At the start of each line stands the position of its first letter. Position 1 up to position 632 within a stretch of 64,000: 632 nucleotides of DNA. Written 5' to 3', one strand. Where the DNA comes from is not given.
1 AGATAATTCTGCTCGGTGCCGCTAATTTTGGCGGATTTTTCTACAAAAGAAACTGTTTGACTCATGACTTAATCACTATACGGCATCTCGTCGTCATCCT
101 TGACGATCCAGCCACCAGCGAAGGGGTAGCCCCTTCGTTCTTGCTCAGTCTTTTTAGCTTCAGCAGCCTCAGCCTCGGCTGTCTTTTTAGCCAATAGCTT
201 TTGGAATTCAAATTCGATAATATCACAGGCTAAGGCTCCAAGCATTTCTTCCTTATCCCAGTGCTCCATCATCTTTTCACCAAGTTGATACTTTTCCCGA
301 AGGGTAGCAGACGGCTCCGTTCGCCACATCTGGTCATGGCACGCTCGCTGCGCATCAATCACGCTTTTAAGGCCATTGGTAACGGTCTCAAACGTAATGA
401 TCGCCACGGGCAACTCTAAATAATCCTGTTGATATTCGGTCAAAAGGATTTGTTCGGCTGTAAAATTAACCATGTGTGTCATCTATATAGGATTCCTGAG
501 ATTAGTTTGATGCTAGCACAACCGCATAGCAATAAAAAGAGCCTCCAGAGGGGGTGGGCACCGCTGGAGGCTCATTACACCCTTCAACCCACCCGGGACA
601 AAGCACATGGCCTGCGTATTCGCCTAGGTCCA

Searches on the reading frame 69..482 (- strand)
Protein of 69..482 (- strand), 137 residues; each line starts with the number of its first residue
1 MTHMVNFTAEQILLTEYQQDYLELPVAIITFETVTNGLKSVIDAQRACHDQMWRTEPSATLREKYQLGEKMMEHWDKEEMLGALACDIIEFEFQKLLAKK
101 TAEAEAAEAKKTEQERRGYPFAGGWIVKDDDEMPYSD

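Call 12: find_encoding_contigs(protein=window:69-482:-, flank=3000, max_places=10)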
Protein window:69-482:- (137 aa): no gene with exactly this product is on record in the collection.

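Call 13: search_protein_families(library=pfam, proteins=[window:69-482:-], max_evalue=0.1)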
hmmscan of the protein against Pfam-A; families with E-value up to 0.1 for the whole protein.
window:69-482:- (137 aa): 0 families

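Call 88: search_protein_families(library=padloc, proteins=[window:69-482:-], max_evalue=0.01)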
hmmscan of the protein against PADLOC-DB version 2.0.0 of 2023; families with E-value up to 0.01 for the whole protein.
window:69-482:- (137 aa): 0 families

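Call 89: search_protein_families(library=phrogs, proteins=[window:69-482:-], max_evalue=0.01)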
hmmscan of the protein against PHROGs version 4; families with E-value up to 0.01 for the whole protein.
window:69-482:- (137 aa): 0 families
